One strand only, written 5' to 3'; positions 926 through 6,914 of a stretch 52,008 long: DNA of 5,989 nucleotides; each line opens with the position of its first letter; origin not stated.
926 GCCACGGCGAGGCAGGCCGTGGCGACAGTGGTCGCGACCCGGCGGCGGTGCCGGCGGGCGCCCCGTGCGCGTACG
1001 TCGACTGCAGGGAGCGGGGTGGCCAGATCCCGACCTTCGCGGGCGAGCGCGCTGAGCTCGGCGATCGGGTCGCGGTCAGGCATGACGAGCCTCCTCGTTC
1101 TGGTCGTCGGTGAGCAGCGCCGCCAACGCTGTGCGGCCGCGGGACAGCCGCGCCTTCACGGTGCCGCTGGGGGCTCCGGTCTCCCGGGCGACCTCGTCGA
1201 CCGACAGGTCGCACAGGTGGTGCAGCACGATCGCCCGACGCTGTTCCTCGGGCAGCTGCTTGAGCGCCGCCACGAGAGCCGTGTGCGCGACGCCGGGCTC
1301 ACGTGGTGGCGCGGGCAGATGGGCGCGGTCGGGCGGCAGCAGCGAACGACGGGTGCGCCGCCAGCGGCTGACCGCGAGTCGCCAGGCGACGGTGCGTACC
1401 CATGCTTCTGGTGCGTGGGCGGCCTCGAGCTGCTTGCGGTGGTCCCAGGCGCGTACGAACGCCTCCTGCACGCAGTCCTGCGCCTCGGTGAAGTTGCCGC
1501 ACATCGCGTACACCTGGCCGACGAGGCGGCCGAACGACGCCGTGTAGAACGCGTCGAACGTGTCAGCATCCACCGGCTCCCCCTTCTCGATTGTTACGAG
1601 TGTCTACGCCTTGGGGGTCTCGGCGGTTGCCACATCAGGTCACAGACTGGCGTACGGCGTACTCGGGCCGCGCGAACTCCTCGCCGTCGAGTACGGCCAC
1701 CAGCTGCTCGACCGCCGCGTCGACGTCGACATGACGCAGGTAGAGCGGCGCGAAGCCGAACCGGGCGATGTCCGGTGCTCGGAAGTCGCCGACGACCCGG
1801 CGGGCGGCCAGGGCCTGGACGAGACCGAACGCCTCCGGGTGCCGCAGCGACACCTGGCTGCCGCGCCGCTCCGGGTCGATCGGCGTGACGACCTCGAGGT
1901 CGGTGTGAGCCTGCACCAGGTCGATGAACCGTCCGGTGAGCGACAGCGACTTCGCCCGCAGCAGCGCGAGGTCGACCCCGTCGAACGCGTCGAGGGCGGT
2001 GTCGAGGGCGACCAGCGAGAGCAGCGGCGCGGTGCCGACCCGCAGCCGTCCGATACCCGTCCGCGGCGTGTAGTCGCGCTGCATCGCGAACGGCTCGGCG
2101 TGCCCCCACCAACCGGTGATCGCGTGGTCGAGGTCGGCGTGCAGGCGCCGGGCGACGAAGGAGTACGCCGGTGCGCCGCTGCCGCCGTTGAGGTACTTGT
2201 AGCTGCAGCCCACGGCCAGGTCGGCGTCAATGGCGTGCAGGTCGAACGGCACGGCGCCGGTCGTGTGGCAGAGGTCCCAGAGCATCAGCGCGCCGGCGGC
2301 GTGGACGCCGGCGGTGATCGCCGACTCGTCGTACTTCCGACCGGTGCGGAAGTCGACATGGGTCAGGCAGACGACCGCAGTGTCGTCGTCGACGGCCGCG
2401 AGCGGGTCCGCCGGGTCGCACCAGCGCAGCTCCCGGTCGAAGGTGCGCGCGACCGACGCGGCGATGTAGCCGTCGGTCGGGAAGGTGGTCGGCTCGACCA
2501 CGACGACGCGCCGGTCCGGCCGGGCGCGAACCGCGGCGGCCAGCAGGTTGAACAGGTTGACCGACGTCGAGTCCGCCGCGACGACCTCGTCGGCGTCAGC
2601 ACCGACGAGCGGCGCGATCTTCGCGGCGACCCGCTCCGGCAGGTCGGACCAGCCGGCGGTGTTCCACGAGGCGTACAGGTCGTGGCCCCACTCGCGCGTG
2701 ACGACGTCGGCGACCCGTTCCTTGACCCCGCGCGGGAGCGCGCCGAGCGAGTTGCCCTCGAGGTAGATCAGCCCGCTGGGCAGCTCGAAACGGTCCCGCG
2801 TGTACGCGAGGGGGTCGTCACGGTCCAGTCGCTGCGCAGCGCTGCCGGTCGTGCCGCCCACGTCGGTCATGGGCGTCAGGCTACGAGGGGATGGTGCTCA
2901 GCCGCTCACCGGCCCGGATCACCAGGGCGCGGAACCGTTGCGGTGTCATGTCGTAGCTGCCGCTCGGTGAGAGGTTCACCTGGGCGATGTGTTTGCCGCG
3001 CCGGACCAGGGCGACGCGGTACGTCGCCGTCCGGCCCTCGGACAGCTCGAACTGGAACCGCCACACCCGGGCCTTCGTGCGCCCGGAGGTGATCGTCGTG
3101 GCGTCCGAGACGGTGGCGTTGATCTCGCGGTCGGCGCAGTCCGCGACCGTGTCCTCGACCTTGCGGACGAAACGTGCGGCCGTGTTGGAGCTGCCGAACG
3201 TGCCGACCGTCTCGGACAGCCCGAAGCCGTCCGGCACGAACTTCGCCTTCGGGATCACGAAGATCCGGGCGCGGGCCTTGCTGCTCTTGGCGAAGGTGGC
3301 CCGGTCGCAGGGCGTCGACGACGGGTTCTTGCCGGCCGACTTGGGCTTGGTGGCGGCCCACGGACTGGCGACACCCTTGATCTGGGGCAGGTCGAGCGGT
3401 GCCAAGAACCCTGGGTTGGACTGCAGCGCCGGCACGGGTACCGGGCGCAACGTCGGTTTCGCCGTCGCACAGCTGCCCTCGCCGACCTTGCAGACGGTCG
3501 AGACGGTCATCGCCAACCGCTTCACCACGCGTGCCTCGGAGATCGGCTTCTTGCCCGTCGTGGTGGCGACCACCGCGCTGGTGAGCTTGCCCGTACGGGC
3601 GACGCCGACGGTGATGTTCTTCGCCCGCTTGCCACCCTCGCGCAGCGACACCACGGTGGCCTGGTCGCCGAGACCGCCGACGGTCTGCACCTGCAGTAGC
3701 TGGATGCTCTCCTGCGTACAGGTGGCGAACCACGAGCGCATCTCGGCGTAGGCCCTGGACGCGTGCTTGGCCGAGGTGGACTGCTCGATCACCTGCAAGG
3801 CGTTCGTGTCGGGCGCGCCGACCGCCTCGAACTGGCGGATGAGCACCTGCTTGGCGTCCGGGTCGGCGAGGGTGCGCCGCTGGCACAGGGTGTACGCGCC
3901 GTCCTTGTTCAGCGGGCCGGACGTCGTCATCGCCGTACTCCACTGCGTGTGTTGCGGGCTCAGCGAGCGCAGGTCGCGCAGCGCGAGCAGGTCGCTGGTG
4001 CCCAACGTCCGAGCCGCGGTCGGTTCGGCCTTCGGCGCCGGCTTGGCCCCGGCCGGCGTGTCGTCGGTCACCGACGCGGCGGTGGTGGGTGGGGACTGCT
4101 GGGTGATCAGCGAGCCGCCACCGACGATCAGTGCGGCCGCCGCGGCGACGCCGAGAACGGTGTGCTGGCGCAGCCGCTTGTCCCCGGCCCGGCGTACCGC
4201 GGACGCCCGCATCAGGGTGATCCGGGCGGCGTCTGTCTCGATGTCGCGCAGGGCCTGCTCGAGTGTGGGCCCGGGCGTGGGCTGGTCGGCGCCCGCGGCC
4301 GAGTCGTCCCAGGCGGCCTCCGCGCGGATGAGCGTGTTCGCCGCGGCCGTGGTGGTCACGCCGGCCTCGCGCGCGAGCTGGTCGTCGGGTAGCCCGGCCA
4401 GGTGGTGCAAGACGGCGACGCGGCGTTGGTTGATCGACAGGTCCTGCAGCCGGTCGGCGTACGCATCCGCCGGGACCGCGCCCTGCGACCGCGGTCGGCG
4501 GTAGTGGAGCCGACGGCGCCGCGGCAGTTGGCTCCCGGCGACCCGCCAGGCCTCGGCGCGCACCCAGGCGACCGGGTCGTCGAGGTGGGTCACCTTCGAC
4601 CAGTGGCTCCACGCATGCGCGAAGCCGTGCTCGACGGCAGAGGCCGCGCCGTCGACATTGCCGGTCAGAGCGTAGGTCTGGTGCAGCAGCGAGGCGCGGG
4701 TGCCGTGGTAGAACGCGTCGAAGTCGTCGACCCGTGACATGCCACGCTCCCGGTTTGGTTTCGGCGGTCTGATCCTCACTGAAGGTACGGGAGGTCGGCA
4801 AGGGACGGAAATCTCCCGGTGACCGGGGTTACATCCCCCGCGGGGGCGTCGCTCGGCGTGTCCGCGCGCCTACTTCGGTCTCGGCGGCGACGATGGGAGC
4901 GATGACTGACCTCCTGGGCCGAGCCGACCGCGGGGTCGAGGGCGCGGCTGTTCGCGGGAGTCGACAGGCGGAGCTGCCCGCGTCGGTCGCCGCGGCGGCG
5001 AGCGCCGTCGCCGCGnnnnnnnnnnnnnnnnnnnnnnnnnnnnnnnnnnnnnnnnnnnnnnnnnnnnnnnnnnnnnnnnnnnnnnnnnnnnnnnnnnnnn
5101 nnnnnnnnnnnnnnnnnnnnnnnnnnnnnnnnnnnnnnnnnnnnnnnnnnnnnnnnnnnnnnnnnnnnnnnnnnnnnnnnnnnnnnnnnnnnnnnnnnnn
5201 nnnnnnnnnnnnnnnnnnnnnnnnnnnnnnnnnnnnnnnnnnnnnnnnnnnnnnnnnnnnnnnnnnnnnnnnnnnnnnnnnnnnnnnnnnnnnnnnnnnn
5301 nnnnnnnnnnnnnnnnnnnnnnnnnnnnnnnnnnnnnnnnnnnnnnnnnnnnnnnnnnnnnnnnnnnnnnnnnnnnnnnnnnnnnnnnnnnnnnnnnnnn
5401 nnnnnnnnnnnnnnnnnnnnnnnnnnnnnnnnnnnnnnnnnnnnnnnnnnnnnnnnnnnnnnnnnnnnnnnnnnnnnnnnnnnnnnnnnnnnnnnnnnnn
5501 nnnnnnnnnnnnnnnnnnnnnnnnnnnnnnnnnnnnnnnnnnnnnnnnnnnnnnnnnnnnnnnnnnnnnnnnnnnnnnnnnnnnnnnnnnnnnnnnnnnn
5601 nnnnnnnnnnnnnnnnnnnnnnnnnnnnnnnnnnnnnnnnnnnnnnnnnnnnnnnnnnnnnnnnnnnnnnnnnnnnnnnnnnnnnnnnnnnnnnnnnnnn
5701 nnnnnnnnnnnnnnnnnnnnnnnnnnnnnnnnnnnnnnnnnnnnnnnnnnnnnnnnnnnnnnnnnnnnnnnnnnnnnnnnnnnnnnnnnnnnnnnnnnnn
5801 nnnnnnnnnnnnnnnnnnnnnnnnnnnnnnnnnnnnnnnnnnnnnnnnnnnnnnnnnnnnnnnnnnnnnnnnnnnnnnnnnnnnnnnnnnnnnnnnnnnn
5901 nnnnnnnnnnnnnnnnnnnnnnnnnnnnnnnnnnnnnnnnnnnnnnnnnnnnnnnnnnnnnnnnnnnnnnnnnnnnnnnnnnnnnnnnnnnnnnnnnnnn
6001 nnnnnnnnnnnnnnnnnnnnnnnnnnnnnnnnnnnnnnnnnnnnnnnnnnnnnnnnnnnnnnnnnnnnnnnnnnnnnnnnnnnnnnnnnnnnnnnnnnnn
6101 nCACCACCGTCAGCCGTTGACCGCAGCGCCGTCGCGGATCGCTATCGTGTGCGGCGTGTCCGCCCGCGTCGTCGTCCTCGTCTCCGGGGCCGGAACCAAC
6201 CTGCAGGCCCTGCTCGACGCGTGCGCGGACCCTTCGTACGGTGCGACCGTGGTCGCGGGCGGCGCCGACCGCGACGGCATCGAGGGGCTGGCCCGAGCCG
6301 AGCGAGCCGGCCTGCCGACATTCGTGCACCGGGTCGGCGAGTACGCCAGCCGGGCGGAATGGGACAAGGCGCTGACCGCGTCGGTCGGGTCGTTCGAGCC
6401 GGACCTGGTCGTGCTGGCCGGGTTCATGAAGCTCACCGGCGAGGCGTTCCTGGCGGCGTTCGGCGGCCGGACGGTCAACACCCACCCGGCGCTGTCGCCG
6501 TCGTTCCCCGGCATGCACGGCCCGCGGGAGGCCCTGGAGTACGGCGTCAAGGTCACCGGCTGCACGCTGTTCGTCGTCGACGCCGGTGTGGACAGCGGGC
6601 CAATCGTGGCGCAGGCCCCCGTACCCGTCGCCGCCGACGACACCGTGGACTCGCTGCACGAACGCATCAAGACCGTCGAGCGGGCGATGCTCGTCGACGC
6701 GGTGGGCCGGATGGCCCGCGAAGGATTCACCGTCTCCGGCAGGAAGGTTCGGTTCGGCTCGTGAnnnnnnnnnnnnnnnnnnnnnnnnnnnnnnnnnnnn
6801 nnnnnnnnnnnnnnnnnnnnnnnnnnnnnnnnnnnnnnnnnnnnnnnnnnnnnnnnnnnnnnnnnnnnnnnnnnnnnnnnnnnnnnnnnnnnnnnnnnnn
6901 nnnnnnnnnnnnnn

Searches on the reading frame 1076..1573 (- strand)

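Call 52: search_protein_families(library=pfam, proteins=[window:1076-1573:-], max_evalue=0.0001)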
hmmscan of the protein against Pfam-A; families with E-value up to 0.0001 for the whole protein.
window:1076-1573:- (165 aa): 3 families
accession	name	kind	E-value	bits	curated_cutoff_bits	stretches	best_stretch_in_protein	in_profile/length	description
PF08281.18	Sigma70_r4_2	-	3.9e-17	62.1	25.7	1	99-150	3-54/54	Sigma-70, region 4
PF04542.20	Sigma70_r2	-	1.1e-13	51.2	24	1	15-76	7-70/71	Sigma-70 region 2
PF04545.22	Sigma70_r4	-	1.6e-09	37.6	24.1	1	103-150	1-48/50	Sigma-70, region 4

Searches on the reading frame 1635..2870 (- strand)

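Call 42: search_protein_families(library=pfam, proteins=[window:1635-2870:-], max_evalue=0.0001)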
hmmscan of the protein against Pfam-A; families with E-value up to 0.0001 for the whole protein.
window:1635-2870:- (411 aa): 2 families
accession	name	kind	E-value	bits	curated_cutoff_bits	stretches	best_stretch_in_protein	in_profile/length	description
PF22580.2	KYNU_C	-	1.9e-32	111.5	27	1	304-390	1-90/90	Kynureninase C-terminal domain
PF00266.25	Aminotran_5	-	2e-11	43.9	21.5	1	82-343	49-315/371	Aminotransferase class-V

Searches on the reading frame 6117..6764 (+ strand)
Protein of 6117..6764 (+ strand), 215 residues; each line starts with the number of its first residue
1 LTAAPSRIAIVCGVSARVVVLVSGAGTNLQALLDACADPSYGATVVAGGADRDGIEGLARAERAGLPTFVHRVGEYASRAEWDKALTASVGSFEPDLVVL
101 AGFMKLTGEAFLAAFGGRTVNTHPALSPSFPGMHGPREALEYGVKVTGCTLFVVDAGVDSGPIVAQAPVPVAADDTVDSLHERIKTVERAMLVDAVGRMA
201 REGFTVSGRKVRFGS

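Call 52: search_protein_families(library=pfam, proteins=[window:6117-6764:+], max_evalue=0.0001)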
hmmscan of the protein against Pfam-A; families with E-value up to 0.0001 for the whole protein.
window:6117-6764:+ (215 aa): 1 family
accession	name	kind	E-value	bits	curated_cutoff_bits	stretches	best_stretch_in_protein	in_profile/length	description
PF00551.24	Formyl_trans_N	-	7.2e-48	163.2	26.1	1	17-196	2-181/181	Formyl transferase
